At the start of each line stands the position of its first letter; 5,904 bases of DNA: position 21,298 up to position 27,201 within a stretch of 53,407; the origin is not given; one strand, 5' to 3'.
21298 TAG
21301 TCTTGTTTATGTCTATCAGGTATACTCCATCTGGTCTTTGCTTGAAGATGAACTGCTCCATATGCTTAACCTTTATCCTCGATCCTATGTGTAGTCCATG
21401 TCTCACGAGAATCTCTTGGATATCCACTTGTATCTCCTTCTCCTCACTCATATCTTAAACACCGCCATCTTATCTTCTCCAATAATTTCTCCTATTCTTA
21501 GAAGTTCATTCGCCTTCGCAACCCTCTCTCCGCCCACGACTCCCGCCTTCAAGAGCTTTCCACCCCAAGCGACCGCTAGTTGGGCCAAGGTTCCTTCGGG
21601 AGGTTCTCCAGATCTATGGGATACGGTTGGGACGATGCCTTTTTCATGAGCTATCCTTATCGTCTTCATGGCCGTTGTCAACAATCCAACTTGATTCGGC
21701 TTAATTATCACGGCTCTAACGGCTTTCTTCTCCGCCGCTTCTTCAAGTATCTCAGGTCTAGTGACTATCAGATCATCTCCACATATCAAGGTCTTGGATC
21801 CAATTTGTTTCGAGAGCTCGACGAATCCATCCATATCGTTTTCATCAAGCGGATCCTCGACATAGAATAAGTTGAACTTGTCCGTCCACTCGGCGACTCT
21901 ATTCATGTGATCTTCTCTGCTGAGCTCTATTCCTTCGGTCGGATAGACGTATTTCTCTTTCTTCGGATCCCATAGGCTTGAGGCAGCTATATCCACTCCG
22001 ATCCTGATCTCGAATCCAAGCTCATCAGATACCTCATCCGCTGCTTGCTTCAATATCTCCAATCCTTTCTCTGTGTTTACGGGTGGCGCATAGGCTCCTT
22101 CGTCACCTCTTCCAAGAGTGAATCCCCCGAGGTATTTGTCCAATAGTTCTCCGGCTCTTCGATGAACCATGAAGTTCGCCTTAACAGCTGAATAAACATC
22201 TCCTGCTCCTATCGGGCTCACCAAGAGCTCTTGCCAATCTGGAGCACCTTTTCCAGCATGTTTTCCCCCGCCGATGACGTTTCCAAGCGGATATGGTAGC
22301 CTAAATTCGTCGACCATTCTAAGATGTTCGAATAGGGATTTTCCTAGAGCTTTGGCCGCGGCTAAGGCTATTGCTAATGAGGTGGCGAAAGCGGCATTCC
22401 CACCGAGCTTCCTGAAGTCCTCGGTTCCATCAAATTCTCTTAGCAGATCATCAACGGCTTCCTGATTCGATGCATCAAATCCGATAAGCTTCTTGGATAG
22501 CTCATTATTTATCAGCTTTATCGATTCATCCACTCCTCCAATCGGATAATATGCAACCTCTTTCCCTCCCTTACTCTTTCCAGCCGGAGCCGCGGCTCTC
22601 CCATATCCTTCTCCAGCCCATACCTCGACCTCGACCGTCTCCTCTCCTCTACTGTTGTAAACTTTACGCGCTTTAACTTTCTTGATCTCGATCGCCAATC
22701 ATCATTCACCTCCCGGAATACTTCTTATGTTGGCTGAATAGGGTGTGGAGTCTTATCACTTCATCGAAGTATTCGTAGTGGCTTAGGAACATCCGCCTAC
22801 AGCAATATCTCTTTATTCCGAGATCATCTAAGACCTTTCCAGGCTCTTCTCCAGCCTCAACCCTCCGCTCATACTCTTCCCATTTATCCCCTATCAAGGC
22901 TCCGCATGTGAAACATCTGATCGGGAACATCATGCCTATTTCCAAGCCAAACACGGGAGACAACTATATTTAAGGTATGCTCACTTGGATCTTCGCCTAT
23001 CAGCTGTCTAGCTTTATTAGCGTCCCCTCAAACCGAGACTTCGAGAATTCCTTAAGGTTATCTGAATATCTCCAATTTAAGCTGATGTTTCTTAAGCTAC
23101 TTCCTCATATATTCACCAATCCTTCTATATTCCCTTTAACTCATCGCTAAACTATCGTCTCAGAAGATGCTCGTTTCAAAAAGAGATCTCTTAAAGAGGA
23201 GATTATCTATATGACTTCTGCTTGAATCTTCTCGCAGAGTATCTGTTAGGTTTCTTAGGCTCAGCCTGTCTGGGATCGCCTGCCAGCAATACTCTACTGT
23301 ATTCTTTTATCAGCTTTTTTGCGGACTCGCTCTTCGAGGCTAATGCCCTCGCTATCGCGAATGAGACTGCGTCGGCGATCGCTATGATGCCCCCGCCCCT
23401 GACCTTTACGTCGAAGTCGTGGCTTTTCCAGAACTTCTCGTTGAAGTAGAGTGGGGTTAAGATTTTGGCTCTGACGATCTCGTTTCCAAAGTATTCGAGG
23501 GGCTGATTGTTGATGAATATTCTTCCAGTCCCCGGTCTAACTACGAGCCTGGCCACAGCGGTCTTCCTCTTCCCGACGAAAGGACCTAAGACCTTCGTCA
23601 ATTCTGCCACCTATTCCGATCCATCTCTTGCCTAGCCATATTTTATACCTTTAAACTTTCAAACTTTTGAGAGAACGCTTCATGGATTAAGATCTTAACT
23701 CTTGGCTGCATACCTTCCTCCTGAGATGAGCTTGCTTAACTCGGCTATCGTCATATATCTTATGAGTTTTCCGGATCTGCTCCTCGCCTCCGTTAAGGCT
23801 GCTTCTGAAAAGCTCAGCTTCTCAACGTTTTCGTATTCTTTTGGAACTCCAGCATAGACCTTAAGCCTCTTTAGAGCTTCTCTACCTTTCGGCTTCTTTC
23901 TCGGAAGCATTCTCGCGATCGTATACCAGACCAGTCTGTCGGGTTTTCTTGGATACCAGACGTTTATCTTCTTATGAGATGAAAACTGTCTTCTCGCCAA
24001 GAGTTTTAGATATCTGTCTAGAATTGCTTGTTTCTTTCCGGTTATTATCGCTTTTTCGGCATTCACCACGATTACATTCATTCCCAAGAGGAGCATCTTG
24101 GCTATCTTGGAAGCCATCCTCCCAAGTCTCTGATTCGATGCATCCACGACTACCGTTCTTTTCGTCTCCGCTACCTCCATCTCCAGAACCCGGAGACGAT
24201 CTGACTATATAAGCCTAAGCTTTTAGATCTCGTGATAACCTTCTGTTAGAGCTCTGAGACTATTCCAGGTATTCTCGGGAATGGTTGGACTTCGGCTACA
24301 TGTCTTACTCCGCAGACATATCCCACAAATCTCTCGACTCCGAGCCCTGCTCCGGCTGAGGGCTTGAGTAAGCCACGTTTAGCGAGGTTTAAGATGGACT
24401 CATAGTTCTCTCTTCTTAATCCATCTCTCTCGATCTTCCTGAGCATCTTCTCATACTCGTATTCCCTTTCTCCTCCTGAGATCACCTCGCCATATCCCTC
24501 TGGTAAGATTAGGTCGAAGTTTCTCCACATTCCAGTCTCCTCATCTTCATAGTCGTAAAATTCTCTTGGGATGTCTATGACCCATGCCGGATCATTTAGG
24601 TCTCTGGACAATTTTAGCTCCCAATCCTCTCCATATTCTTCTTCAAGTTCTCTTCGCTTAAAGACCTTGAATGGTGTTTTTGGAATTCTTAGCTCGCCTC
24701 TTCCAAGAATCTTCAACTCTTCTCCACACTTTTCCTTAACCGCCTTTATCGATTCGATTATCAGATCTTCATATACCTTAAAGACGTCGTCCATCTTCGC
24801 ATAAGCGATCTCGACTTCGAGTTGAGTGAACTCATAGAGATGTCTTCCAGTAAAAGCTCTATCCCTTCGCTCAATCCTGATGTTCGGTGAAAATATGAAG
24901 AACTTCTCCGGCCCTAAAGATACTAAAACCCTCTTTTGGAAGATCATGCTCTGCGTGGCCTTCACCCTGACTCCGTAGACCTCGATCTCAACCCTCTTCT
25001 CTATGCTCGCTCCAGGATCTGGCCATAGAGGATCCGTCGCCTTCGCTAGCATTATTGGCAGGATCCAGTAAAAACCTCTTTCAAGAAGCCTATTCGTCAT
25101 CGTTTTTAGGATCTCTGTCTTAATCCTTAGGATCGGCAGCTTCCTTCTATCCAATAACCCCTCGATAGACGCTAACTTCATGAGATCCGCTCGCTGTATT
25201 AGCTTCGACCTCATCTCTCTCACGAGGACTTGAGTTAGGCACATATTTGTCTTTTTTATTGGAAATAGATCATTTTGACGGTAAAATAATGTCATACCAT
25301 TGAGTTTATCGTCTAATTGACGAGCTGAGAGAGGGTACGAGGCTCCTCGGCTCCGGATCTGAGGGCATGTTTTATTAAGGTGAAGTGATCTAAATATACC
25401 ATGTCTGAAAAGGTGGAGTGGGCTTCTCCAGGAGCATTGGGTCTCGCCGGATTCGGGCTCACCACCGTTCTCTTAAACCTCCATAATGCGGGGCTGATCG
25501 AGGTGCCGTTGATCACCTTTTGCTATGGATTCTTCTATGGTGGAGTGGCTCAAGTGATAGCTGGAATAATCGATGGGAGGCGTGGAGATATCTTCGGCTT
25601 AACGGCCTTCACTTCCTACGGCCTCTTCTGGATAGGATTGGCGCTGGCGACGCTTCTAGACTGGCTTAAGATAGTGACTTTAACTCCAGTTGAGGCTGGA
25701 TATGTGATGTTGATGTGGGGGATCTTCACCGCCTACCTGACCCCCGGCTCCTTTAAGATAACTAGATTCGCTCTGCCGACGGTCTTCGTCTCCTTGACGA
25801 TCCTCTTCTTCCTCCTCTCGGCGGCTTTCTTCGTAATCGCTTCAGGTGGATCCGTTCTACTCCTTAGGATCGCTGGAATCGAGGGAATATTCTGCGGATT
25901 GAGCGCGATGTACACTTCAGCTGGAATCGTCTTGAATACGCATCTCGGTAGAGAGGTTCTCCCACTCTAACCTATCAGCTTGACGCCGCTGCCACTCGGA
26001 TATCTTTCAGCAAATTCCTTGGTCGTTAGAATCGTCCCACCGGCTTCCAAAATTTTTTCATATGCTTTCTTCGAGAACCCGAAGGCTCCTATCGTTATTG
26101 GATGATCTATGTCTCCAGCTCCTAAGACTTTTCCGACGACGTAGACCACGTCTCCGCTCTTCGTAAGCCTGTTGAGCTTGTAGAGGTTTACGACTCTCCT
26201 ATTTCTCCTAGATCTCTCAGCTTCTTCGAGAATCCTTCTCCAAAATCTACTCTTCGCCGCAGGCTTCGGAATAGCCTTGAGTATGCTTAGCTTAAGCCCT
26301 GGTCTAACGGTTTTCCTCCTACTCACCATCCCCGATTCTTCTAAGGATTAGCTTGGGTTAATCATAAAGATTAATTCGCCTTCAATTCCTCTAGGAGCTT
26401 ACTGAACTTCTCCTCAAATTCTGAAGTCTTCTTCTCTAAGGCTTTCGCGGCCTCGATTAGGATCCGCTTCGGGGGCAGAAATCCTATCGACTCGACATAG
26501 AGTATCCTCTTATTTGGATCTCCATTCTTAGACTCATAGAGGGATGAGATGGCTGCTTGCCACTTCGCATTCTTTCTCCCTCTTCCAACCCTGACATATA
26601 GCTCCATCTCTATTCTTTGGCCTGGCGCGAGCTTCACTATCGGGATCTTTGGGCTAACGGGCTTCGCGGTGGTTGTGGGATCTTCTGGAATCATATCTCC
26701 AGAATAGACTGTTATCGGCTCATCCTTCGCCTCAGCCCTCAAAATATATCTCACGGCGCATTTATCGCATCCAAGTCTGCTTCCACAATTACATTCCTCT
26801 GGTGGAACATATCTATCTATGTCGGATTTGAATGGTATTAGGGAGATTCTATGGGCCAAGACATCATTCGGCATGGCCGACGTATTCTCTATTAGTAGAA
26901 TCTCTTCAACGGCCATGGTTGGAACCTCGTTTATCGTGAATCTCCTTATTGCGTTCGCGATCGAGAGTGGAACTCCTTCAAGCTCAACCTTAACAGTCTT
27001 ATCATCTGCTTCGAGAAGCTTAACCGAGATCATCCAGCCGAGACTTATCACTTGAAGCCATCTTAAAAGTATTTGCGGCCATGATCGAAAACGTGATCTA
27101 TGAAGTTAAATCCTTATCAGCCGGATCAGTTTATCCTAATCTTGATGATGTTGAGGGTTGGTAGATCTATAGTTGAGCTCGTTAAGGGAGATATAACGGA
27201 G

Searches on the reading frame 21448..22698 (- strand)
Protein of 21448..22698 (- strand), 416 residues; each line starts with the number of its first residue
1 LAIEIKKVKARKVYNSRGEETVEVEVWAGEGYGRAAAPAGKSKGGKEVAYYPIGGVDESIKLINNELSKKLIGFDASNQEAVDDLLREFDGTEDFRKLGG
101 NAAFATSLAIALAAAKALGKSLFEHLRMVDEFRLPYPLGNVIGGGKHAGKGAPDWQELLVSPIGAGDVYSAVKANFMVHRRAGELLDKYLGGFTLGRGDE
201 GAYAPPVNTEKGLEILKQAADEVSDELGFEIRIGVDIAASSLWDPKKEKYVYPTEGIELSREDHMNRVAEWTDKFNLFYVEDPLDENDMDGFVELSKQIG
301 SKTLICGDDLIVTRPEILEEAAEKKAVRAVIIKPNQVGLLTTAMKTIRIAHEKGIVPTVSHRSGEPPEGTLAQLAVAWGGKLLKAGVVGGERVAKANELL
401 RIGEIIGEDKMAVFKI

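Call 36: search_protein_families(library=pfam, proteins=[window:21448-22698:-], max_evalue=0.001)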
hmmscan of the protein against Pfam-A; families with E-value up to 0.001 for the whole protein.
window:21448-22698:- (416 aa): 3 families
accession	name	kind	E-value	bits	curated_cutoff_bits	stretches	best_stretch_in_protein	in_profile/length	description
PF00113.28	Enolase_C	-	8.6e-55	186.5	21.5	1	133-409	3-284/296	Enolase, C-terminal TIM barrel domain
PF03952.21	Enolase_N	-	3e-34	118.4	35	1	5-126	1-131/131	Enolase, N-terminal domain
PF13378.12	MR_MLE_C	-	9.1e-10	39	29.4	1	243-377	55-168/219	Enolase C-terminal domain-like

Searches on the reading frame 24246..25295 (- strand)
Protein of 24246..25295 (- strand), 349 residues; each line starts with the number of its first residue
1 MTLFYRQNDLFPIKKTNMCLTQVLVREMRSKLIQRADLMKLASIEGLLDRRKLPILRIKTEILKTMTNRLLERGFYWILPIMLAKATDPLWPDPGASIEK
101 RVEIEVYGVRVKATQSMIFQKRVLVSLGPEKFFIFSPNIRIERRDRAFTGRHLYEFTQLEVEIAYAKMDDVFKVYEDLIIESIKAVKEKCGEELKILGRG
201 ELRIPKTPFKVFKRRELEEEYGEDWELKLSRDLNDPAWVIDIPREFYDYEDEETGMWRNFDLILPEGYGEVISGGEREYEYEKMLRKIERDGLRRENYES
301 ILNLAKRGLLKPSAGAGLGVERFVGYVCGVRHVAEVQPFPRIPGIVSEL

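Call 36: search_protein_families(library=pfam, proteins=[window:24246-25295:-], max_evalue=0.001)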
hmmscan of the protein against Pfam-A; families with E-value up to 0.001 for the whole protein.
window:24246-25295:- (349 aa): 1 family
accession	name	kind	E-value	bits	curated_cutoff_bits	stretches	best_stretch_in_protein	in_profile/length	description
PF00152.25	tRNA-synt_2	-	2.6e-36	125.7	25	1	55-341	21-306/308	tRNA synthetases class II (D, K and N)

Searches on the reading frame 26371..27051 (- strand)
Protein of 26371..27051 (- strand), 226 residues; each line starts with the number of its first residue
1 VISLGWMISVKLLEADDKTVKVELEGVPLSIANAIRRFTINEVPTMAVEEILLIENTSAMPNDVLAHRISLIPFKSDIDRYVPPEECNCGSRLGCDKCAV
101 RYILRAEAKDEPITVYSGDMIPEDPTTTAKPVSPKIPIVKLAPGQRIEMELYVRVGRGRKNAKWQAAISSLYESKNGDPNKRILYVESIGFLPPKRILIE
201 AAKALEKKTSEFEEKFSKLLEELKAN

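Call 37: search_protein_families(library=pfam, proteins=[window:26371-27051:-], max_evalue=0.001)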
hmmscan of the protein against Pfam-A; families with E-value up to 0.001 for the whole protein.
window:26371-27051:- (226 aa): 2 families
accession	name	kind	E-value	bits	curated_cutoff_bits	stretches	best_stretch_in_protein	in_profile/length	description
PF01000.31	RNA_pol_A_bac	-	1.3e-15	58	33.9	1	63-163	5-101/119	RNA polymerase Rpb3/RpoA insert domain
PF01193.29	RNA_pol_L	-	6.5e-14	51.9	24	1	22-208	2-73/74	RNA polymerase Rpb3/Rpb11 dimerisation domain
